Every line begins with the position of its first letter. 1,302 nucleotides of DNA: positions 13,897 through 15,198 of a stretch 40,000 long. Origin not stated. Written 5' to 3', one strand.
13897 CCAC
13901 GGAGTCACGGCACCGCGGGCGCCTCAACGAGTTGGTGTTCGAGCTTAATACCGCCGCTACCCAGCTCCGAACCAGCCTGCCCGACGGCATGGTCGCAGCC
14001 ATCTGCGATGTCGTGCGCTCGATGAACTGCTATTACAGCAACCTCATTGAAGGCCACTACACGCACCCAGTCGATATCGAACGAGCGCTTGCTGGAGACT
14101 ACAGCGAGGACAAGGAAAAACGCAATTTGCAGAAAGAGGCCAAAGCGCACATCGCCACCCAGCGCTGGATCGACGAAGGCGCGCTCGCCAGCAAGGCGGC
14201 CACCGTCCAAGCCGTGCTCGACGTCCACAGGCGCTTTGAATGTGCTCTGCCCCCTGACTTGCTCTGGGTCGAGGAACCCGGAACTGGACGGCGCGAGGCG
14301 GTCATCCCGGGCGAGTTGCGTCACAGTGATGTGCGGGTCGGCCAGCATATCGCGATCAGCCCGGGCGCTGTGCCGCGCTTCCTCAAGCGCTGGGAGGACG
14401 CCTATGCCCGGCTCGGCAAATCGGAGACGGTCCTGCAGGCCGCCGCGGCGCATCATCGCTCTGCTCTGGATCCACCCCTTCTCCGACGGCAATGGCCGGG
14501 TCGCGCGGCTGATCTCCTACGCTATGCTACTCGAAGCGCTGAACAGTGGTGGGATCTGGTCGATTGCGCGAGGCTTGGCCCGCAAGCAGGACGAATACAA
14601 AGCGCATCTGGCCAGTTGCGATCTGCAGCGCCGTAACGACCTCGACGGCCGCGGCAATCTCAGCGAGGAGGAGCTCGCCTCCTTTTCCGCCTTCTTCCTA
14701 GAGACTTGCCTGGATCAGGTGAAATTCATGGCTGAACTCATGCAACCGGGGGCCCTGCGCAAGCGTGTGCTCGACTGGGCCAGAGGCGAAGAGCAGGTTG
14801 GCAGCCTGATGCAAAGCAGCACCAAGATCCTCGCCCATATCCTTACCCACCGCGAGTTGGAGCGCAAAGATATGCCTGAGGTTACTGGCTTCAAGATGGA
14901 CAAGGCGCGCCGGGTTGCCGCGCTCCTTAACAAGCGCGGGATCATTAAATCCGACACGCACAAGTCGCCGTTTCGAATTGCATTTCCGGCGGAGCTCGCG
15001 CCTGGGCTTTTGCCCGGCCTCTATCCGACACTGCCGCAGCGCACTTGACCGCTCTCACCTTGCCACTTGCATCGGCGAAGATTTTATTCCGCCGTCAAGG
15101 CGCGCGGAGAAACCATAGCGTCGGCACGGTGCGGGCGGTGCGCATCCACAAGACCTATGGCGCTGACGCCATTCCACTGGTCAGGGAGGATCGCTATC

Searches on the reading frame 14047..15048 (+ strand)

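Call 7: search_protein_families(library=ncbifam, proteins=[window:14047-15048:+], max_evalue=0.001)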
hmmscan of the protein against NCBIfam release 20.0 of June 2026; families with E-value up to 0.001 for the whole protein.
window:14047-15048:+ (333 aa): 2 families
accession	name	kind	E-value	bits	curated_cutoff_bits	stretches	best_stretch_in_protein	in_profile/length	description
TIGR02613.1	mob_myst_B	hypoth_equivalog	1.8e-05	24.7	124.4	1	139-193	119-172/186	mobile mystery protein B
NF046030.1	ProtAdlyltaseSoFic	equivalog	0.00089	18.3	550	0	142-189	192-240/361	protein adenylyltransferase Fic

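Call 10: search_protein_families(library=pfam, proteins=[window:14047-15048:+], max_evalue=0.01)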
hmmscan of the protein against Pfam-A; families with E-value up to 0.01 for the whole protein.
window:14047-15048:+ (333 aa): 1 family
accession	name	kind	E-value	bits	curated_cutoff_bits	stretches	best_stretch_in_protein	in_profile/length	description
PF02661.23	Fic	-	2e-06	29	24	1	138-161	70-93/93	Fic/DOC family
